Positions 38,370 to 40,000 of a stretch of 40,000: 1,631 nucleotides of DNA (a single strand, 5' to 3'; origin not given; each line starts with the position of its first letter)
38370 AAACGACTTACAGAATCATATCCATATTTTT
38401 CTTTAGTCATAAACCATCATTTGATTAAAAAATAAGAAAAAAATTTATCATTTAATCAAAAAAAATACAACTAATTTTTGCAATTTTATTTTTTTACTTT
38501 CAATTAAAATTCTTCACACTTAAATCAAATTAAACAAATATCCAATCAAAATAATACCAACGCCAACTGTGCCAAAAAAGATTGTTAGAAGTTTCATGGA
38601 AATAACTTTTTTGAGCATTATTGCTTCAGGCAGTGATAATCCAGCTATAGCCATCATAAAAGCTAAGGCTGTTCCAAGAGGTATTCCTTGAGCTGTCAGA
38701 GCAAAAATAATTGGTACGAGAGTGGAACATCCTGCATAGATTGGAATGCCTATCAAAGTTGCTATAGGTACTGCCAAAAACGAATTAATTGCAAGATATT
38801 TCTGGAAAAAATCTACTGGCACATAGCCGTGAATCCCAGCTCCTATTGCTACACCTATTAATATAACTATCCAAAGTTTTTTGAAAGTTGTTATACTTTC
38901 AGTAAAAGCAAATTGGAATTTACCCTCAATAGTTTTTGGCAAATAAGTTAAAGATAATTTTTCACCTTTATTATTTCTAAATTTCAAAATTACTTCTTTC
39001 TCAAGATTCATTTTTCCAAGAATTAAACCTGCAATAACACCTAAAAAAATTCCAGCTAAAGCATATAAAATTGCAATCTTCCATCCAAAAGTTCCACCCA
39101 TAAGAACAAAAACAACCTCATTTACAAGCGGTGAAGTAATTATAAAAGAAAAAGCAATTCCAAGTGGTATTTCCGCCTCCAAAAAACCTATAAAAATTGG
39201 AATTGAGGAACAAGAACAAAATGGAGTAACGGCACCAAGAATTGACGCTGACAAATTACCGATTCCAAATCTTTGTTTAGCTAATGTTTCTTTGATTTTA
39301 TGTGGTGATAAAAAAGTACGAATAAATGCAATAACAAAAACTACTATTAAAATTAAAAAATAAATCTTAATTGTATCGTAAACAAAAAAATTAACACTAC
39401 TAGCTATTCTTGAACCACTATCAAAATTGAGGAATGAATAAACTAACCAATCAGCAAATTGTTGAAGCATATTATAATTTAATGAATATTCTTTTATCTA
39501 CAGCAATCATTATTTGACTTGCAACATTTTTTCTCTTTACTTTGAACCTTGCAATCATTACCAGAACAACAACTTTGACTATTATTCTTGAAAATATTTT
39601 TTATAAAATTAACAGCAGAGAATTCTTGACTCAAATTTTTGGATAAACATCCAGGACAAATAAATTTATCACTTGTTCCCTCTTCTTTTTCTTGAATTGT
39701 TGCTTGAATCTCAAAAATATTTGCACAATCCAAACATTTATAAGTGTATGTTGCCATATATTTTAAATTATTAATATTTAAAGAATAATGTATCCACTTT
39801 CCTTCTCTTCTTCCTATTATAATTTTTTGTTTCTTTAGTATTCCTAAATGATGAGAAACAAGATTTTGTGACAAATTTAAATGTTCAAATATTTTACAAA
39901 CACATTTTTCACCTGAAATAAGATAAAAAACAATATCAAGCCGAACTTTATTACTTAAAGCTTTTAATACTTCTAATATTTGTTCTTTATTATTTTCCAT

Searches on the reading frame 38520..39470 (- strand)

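Call 11: search_protein_families(library=pfam, proteins=[window:38520-39470:-], max_evalue=0.001)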
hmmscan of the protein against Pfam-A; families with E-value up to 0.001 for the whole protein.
window:38520-39470:- (316 aa): 1 family
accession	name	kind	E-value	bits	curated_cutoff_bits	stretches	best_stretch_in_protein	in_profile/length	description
PF03773.19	ArsP_1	-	8.1e-66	222.6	32.3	1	24-314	4-293/294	Predicted permease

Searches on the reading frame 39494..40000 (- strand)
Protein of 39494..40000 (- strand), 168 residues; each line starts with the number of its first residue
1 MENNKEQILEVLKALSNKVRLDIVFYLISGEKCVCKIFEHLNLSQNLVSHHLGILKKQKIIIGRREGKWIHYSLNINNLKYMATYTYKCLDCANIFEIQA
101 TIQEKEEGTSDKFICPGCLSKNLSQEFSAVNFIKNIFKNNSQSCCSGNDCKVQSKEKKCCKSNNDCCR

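Call 11: search_protein_families(library=pfam, proteins=[window:39494-40000:-], max_evalue=0.001)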
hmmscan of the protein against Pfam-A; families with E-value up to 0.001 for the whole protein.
window:39494-40000:- (168 aa): 2 families
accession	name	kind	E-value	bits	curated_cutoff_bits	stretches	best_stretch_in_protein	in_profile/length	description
PF01022.26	HTH_5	-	9.8e-13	48.2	22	1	18-61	2-45/47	Bacterial regulatory protein, arsR family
PF09723.15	Zn_ribbon_8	-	2.2e-06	28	34.4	1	82-124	1-38/41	Zinc ribbon domain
